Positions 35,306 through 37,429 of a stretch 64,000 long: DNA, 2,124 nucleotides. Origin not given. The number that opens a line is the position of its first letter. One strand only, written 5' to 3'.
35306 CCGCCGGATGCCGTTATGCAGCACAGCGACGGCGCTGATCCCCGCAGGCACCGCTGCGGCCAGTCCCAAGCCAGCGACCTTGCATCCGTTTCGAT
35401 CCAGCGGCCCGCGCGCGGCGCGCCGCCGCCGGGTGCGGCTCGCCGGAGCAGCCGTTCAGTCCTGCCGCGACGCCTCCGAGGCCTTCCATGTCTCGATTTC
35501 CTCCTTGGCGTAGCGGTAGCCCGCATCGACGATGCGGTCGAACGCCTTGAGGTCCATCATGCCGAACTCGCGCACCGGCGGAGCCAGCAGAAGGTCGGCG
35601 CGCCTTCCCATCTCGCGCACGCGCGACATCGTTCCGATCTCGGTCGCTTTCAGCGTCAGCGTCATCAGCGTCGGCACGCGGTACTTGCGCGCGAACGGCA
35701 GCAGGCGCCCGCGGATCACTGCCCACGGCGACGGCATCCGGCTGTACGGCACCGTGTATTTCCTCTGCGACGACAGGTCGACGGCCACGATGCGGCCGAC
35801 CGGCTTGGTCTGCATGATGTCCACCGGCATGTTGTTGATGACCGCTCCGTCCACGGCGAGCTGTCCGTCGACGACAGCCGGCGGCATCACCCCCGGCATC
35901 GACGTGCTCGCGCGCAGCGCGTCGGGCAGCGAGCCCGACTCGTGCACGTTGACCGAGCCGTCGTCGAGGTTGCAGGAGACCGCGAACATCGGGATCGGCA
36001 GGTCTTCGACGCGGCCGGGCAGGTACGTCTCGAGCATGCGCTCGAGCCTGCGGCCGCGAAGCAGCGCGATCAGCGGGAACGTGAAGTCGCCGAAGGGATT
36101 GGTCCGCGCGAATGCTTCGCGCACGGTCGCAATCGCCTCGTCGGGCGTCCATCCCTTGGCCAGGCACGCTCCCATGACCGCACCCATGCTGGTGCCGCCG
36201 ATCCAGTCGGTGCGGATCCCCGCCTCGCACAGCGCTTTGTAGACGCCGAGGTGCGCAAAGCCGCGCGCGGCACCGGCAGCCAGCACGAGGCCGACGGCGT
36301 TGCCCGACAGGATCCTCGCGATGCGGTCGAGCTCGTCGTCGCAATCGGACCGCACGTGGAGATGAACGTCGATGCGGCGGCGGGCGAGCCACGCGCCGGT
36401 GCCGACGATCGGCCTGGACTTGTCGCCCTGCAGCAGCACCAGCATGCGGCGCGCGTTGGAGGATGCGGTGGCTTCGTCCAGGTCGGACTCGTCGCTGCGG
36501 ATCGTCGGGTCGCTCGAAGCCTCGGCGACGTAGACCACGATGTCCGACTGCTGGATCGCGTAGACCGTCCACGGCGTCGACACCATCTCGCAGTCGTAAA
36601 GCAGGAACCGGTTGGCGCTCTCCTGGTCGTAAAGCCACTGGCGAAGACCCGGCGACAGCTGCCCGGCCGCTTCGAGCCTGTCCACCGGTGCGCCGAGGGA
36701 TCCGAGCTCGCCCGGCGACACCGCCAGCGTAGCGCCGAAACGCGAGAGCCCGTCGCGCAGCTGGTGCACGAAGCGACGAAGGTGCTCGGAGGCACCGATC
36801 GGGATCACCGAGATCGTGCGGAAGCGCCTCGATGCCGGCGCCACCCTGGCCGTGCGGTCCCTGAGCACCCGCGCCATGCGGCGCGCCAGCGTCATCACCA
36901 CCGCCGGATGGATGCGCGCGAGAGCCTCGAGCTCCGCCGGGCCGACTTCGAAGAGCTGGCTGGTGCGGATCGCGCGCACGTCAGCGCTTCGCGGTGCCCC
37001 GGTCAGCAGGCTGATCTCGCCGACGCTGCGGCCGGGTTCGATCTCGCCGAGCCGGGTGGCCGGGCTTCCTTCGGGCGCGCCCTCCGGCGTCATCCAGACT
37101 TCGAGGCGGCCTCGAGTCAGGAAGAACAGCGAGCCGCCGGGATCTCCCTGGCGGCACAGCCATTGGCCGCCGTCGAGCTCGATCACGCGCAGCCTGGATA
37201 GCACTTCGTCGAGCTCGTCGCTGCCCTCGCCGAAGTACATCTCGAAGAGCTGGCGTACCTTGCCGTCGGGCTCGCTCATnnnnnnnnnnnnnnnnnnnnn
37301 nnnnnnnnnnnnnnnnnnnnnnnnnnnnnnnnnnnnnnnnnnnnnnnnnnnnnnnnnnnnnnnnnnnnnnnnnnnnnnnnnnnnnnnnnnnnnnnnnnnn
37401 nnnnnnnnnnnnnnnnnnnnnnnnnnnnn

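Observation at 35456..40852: Four-gene module: HlyD adaptor, FtsX permease, ABC ATPase fused to GAF, and cNMP-binding patatin phospholipase, with overlapping starts and stops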

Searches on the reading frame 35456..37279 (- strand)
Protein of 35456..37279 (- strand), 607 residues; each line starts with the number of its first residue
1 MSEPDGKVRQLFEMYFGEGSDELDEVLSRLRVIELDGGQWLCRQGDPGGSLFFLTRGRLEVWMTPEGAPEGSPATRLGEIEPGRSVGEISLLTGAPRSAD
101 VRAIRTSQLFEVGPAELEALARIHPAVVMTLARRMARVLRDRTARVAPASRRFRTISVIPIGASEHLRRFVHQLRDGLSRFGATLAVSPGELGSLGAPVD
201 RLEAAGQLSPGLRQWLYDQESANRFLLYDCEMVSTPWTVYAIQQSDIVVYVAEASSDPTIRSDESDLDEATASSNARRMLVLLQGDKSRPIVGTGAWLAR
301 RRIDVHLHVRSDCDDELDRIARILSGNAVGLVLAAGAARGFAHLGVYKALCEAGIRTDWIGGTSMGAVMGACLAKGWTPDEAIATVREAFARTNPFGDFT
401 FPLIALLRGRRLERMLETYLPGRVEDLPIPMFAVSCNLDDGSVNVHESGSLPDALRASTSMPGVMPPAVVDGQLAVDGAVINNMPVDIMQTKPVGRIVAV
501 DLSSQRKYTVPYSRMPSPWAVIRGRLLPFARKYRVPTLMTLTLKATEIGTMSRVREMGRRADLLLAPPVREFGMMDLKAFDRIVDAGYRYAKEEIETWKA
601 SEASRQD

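Call 8: search_protein_families(library=pfam, proteins=[window:35456-37279:-], max_evalue=0.01)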
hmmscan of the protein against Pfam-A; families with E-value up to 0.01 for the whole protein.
window:35456-37279:- (607 aa): 3 families
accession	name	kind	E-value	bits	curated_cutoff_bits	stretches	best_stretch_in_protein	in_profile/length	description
PF01734.28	Patatin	-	1.1e-27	97.9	27.7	1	331-488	1-189/191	Patatin-like phospholipase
PF24179.1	NTE_Ploop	-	3.4e-18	66.7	27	1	153-313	2-160/223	Neuropathy Target Esterase family P-loop like domain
PF00027.35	cNMP_binding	-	1.6e-14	54.1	27.5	1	34-122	3-87/89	Cyclic nucleotide-binding domain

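Call 9: search_protein_families(library=ncbifam, proteins=[window:35456-37279:-], max_evalue=0.01)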
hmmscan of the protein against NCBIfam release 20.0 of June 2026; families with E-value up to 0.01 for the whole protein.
window:35456-37279:- (607 aa): 5 families
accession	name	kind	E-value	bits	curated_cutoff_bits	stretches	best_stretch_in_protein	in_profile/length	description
NF007623.0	PRK10279.1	equivalog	3.3e-26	92.2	272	1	328-504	5-182/301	patatin-like phospholipase RssA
NF043045.1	T4SS_VpdC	equivalog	8.6e-11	40.6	1000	1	331-383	308-360/880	Dot/Icm T4SS effector VpdC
NF058543.1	ActPatMycb56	equivalog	1.6e-08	33.8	460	1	14-144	3-123/317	acetyltransferase Pat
NF008732.0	PRK11753.1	equivalog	9e-08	31.8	266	1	21-146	14-136/214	cAMP-activated global transcriptional regulator CRP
TIGR03896.1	cyc_nuc_ocin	subfamily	4.3e-07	29.6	161.05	1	33-146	11-124/317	bacteriocin-type transport-associated protein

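Call 27: search_protein_families(library=padloc, proteins=[window:35456-37279:-], max_evalue=0.001)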
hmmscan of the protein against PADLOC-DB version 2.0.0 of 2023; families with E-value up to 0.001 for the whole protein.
window:35456-37279:- (607 aa): 4 families
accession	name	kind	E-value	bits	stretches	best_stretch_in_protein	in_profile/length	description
PDLC02371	PycTIR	-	4e-14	50.7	1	24-162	31-160/288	-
PDLC00731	Effector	-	1.1e-13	48.9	1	25-156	35-158/306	TIR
PDLC00732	Effector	-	1.7e-10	38.3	1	25-155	30-153/301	TIR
PDLC00734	PycC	-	2e-07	28.5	1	15-145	17-145/374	Pycsar cyclase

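Call 52: find_homologous_proteins(query=window:35456-37279:-, max_evalue=1e-20)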
Query window:35456-37279:- (607 aa): 836 proteins with E <= 1e-20 among 8000 candidates; the best 120 are listed.
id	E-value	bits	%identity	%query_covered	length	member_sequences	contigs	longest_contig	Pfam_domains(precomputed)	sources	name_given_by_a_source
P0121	1.5e-266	904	68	99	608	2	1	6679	PF24179.2,PF00027.36,PF01734.28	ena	-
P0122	8.5e-254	862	63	99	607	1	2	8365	PF24179.2,PF00027.36,PF01734.28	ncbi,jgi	jgi:predicted acylesterase/phospholipase RssA/CRP-like cAMP-binding protein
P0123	3.4e-249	847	62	99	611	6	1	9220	PF24179.2,PF00027.36,PF01734.28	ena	-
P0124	7.3e-245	832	62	100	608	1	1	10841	PF24179.2,PF00027.36,PF01734.28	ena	-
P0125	1.9e-242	824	60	100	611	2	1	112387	PF24179.2,PF00027.36,PF01734.28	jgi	jgi:predicted acylesterase/phospholipase RssA/CRP-like cAMP-binding protein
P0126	4.4e-241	820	62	98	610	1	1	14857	PF24179.2,PF00027.36,PF01734.28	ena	-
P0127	4.2e-236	803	62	99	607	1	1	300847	PF24179.2,PF00027.36,PF01734.28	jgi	-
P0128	8.0e-235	799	60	100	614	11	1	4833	PF24179.2,PF00027.36,PF01734.28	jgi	jgi:NTE family protein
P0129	3.5e-232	790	59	100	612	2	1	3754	PF24179.2,PF00027.36,PF01734.28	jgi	-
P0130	5.9e-231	786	59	100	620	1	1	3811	PF24179.2,PF00027.36,PF01734.28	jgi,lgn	jgi:predicted acylesterase/phospholipase RssA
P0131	1.5e-229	782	58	99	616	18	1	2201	PF24179.2,PF00027.36,PF01734.28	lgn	-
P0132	6.0e-226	770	58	100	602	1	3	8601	PF24179.2,PF00027.36,PF01734.28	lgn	-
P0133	1.4e-215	736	54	99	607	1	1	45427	PF24179.2,PF00027.36,PF01734.28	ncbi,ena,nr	ncbi:MAG TPA: patatin-like phospholipase family protein [Candidatus Binatia bacterium]|nr:patatin-li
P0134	1.7e-206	706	54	98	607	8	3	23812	PF24179.2,PF00027.36,PF01734.28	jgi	jgi:NTE family protein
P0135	9.9e-203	693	53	99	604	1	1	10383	PF24179.2,PF00027.36,PF01734.28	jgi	jgi:predicted acylesterase/phospholipase RssA/CRP-like cAMP-binding protein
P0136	3.5e-202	691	53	98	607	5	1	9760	PF24179.2,PF00027.36,PF01734.28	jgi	-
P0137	3.8e-202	691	53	98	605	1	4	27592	PF24179.2,PF00027.36,PF01734.28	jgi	jgi:predicted acylesterase/phospholipase RssA/CRP-like cAMP-binding protein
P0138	3.9e-202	691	52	99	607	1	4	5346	PF24179.2,PF00027.36,PF01734.28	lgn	-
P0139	4.8e-202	691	53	98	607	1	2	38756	PF24179.2,PF00027.36,PF01734.28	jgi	jgi:predicted acylesterase/phospholipase RssA/CRP-like cAMP-binding protein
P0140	2.4e-201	689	52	99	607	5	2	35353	PF24179.2,PF00027.36,PF01734.28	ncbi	-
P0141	2.6e-201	688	53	98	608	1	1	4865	PF24179.2,PF00027.36,PF01734.28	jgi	-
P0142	6.2e-201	687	52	99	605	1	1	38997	PF24179.2,PF00027.36,PF01734.28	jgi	jgi:predicted acylesterase/phospholipase RssA/CRP-like cAMP-binding protein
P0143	1.3e-200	686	50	99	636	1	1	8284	PF24179.2,PF00027.36,PF01734.28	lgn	-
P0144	3.1e-200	685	51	100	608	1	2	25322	PF24179.2,PF00027.36,PF01734.28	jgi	jgi:predicted acylesterase/phospholipase RssA/CRP-like cAMP-binding protein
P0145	1.7e-199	682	52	97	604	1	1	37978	PF24179.2,PF00027.36,PF01734.28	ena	-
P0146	1.7e-199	682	52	99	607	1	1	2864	PF24179.2,PF00027.36,PF01734.28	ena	-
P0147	3.2e-199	682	52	99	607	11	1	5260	PF24179.2,PF00027.36,PF01734.28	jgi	jgi:predicted acylesterase/phospholipase RssA/CRP-like cAMP-binding protein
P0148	5.6e-199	681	50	98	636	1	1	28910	PF24179.2,PF00027.36,PF01734.28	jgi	jgi:predicted acylesterase/phospholipase RssA/CRP-like cAMP-binding protein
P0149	7.4e-199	680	51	99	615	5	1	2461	PF24179.2,PF00027.36,PF01734.28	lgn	-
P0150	1.7e-198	679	52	99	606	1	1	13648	PF24179.2,PF00027.36,PF01734.28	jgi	jgi:NTE family protein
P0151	3.9e-198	678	52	99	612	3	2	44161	PF24179.2,PF00027.36,PF01734.28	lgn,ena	-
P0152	7.0e-198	677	52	100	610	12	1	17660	PF24179.2,PF00027.36,PF01734.28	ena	-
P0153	2.2e-196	672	53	93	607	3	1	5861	PF24179.2,PF00027.36,PF01734.28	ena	-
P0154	2.4e-196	672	53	99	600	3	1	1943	PF24179.2,PF00027.36,PF01734.28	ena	-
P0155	3.2e-196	672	53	98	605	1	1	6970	PF24179.2,PF00027.36,PF01734.28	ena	-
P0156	3.8e-196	671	52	99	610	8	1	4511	PF24179.2,PF00027.36,PF01734.28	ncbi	-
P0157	3.9e-196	671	52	99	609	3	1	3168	PF24179.2,PF00027.36,PF01734.28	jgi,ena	-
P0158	6.3e-196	671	51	99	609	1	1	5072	PF24179.2,PF00027.36,PF01734.28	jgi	-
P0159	6.8e-196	671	52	94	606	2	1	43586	PF24179.2,PF00027.36,PF01734.28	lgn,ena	-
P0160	1.0e-195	670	52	93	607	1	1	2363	PF24179.2,PF00027.36,PF01734.28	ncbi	-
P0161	2.1e-195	669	51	99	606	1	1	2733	PF24179.2,PF00027.36,PF01734.28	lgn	-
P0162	2.3e-195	669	52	99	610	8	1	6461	PF24179.2,PF00027.36,PF01734.28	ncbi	-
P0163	2.5e-195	669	52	99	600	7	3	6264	PF24179.2,PF00027.36,PF01734.28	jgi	jgi:predicted acylesterase/phospholipase RssA/CRP-like cAMP-binding protein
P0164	2.5e-195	669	51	98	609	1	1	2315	PF24179.2,PF00027.36,PF01734.28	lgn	-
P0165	3.5e-195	668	50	100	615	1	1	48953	PF24179.2,PF00027.36,PF01734.28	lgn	-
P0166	4.8e-195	668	51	98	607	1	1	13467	PF24179.2,PF00027.36,PF01734.28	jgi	jgi:predicted acylesterase/phospholipase RssA/CRP-like cAMP-binding protein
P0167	4.9e-195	668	53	97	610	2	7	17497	PF24179.2,PF00027.36,PF01734.28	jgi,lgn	jgi:NTE family protein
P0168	9.6e-195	667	49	99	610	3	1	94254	PF24179.2,PF00027.36,PF01734.28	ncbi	-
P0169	1.4e-194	666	53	98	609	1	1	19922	PF24179.2,PF00027.36,PF01734.28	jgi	jgi:predicted acylesterase/phospholipase RssA/CRP-like cAMP-binding protein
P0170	1.9e-194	666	52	98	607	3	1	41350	PF24179.2,PF00027.36,PF01734.28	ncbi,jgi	-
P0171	2.0e-194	666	50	99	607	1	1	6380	PF24179.2,PF00027.36,PF01734.28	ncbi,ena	-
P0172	4.8e-194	664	49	100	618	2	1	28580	PF24179.2,PF00027.36,PF01734.28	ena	-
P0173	5.3e-194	664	51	98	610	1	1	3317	PF24179.2,PF00027.36,PF01734.28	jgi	-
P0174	9.0e-194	664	52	98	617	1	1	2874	PF24179.2,PF00027.36,PF01734.28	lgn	-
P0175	1.7e-193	663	52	99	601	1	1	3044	PF24179.2,PF00027.36,PF01734.28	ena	-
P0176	1.7e-193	663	51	98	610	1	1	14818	PF24179.2,PF00027.36,PF01734.28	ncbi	-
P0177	2.7e-193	662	52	97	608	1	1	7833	PF24179.2,PF00027.36,PF01734.28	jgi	jgi:predicted acylesterase/phospholipase RssA/CRP-like cAMP-binding protein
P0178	2.9e-193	662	51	99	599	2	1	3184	PF24179.2,PF00027.36,PF01734.28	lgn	-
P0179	5.0e-193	661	52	98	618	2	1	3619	PF24179.2,PF00027.36,PF01734.28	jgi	jgi:NTE family protein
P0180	5.3e-193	661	51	98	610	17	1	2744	PF24179.2,PF00027.36,PF01734.28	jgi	jgi:predicted acylesterase/phospholipase RssA/CRP-like cAMP-binding protein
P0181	8.3e-193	660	52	98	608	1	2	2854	PF24179.2,PF00027.36,PF01734.28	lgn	-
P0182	2.8e-192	659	50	99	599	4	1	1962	PF24179.2,PF00027.36,PF01734.28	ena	-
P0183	5.9e-192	658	50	98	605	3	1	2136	PF24179.2,PF00027.36,PF01734.28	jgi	jgi:NTE family protein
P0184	6.6e-192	657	51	98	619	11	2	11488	PF24179.2,PF00027.36,PF01734.28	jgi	-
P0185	7.9e-192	657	52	98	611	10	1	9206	PF24179.2,PF00027.36,PF01734.28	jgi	jgi:predicted acylesterase/phospholipase RssA/CRP-like cAMP-binding protein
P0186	8.9e-192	657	51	98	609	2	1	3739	PF24179.2,PF00027.36,PF01734.28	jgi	jgi:predicted acylesterase/phospholipase RssA/CRP-like cAMP-binding protein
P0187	1.3e-191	656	50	98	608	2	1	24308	PF24179.2,PF00027.36,PF01734.28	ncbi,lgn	-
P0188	1.6e-191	656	50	99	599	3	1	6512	PF24179.2,PF00027.36,PF01734.28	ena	-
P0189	1.7e-191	656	49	98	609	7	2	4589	PF24179.2,PF00027.36,PF01734.28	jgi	jgi:predicted acylesterase/phospholipase RssA/CRP-like cAMP-binding protein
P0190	2.0e-191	656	51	98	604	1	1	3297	PF24179.2,PF00027.36,PF01734.28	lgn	-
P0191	2.5e-191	656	51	95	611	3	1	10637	PF24179.2,PF00027.36,PF01734.28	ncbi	-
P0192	3.2e-191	655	50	98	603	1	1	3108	PF24179.2,PF00027.36,PF01734.28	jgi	-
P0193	4.6e-191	655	51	98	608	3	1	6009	PF24179.2,PF00027.36,PF01734.28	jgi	-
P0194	5.5e-191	654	52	97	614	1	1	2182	PF24179.2,PF00027.36,PF01734.28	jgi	jgi:predicted acylesterase/phospholipase RssA/CRP-like cAMP-binding protein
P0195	6.5e-191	654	51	98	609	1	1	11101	PF24179.2,PF00027.36,PF01734.28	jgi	jgi:predicted acylesterase/phospholipase RssA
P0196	7.1e-191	654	51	98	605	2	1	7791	PF24179.2,PF00027.36,PF01734.28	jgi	-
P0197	9.2e-191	654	50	99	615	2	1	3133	PF24179.2,PF00027.36,PF01734.28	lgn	-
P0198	1.1e-190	653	51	98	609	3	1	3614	PF24179.2,PF00027.36,PF01734.28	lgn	-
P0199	1.2e-190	653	51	98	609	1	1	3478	PF24179.2,PF00027.36,PF01734.28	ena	-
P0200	1.2e-190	653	51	98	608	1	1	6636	PF24179.2,PF00027.36,PF01734.28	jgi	-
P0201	1.3e-190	653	52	98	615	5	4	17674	PF24179.2,PF00027.36,PF01734.28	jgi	jgi:NTE family protein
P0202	1.3e-190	653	51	99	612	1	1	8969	PF24179.2,PF00027.36,PF01734.28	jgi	jgi:predicted acylesterase/phospholipase RssA/CRP-like cAMP-binding protein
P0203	1.5e-190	653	51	98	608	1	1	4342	PF24179.2,PF00027.36,PF01734.28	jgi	jgi:predicted acylesterase/phospholipase RssA/CRP-like cAMP-binding protein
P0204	1.7e-190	653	51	98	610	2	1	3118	PF24179.2,PF00027.36,PF01734.28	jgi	-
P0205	1.9e-190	653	51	98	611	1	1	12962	PF24179.2,PF00027.36,PF01734.28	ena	-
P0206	2.0e-190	653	49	98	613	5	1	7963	PF24179.2,PF00027.36,PF01734.28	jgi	-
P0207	3.3e-190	652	51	99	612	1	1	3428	PF24179.2,PF00027.36,PF01734.28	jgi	jgi:predicted acylesterase/phospholipase RssA/CRP-like cAMP-binding protein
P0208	3.3e-190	652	51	98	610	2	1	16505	PF24179.2,PF00027.36,PF01734.28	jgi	-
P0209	4.5e-190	651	51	99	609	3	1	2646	PF24179.2,PF00027.36,PF01734.28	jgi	jgi:predicted acylesterase/phospholipase RssA/CRP-like cAMP-binding protein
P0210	5.2e-190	651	51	98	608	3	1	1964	PF24179.2,PF00027.36,PF01734.28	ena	-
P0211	7.3e-190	651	51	99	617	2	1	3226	PF24179.2,PF00027.36,PF01734.28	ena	-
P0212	8.9e-190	650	49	98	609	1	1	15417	PF24179.2,PF00027.36,PF01734.28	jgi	jgi:predicted acylesterase/phospholipase RssA/CRP-like cAMP-binding protein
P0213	8.9e-190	650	51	98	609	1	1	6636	PF24179.2,PF00027.36,PF01734.28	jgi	jgi:NTE family protein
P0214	1.0e-189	650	50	96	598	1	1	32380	PF24179.2,PF00027.36,PF01734.28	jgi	jgi:predicted acylesterase/phospholipase RssA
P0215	1.1e-189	650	51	98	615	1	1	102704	PF24179.2,PF00027.36,PF01734.28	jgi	jgi:NTE family protein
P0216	1.8e-189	649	50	98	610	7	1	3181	PF24179.2,PF00027.36,PF01734.28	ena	-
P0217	2.2e-189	649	51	98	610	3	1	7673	PF24179.2,PF00027.36,PF01734.28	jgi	jgi:predicted acylesterase/phospholipase RssA/CRP-like cAMP-binding protein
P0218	2.8e-189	649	50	97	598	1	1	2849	PF24179.2,PF00027.36,PF01734.28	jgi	jgi:predicted acylesterase/phospholipase RssA/CRP-like cAMP-binding protein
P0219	3.4e-189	648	49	98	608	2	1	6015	PF24179.2,PF00027.36,PF01734.28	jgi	jgi:predicted acylesterase/phospholipase RssA/CRP-like cAMP-binding protein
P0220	3.5e-189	648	49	99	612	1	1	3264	PF24179.2,PF00027.36,PF01734.28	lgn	-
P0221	3.8e-189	648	52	98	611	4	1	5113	PF24179.2,PF00027.36,PF01734.28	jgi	jgi:NTE family protein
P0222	3.8e-189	648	51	97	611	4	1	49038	PF24179.2,PF00027.36,PF01734.28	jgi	jgi:predicted acylesterase/phospholipase RssA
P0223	4.0e-189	648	49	99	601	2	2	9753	PF24179.2,PF00027.36,PF01734.28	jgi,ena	-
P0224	4.1e-189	648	51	98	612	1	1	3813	PF24179.2,PF00027.36,PF01734.28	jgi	jgi:predicted acylesterase/phospholipase RssA/CRP-like cAMP-binding protein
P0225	5.3e-189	648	51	98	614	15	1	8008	PF24179.2,PF00027.36,PF01734.28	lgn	-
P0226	5.5e-189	648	50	98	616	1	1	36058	PF24179.2,PF00027.36,PF01734.28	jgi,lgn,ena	-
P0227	6.8e-189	647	50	98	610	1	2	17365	PF24179.2,PF00027.36,PF01734.28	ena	-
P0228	1.2e-188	647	48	100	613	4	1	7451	PF24179.2,PF00027.36,PF01734.28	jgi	jgi:NTE family protein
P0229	1.3e-188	647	49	99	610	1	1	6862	PF24179.2,PF00027.36,PF01734.28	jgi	-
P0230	1.4e-188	646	49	98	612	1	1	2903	PF24179.2,PF00027.36,PF01734.28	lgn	-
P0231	1.9e-188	646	51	99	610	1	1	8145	PF24179.2,PF00027.36,PF01734.28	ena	-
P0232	1.9e-188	646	51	98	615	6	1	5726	PF24179.2,PF00027.36,PF01734.28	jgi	jgi:predicted acylesterase/phospholipase RssA/CRP-like cAMP-binding protein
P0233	2.4e-188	646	51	99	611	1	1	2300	PF24179.2,PF00027.36,PF01734.28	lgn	-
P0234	2.6e-188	646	50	98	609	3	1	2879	PF24179.2,PF00027.36,PF01734.28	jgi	jgi:predicted acylesterase/phospholipase RssA/CRP-like cAMP-binding protein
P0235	2.7e-188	645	51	98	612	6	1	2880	PF24179.2,PF00027.36,PF01734.28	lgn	-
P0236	2.7e-188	645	50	98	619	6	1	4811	PF24179.2,PF00027.36,PF01734.28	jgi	-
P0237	2.9e-188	645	48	98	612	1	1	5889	PF24179.2,PF00027.36,PF01734.28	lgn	-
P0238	3.0e-188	645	51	99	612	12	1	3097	PF24179.2,PF00027.36,PF01734.28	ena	-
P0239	3.0e-188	645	48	100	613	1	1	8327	PF24179.2,PF00027.36,PF01734.28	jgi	jgi:predicted acylesterase/phospholipase RssA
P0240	3.3e-188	645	49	98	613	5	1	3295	PF24179.2,PF00027.36,PF01734.28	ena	-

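Call 54: find_encoding_contigs(protein=P0133, flank=7000, max_places=1)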
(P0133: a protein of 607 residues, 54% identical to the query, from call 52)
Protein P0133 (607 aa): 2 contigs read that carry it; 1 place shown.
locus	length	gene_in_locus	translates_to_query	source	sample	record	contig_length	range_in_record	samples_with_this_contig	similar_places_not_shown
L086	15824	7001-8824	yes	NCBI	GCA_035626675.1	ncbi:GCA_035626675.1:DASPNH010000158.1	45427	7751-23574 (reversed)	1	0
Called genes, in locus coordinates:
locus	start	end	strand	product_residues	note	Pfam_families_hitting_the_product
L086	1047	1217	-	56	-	PF07043:DUF1328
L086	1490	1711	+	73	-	-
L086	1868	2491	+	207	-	PF01066:CDP-OH_P_transf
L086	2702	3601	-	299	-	PF00535:Glycos_transf_2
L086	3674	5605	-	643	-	PF21419:RoxA-like_Cyt-c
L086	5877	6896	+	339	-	PF00296:Bac_luciferase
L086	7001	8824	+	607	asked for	PF00027:cNMP_binding, PF24179:NTE_Ploop, PF01734:Patatin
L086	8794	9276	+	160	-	PF00583:Acetyltransf_1, PF13673:Acetyltransf_10, PF13508:Acetyltransf_7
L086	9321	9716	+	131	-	PF01042:Ribonuc_L-PSP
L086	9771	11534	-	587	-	PF00702:Hydrolase (faint), PF08282:Hydrolase_3, PF05116:S6PP (weak), PF08282:Hydrolase_3, PF13191:AAA_16 (weak), PF01935:DUF87 (weak), PF13401:AAA_22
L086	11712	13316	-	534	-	PF00135:COesterase, PF20434:BD-FAE (faint), PF07859:Abhydrolase_3 (faint)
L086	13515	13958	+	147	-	PF01957:NfeD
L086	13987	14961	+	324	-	PF01145:Band_7, PF16200:Band_7_C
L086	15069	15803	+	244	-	PF11583:AurF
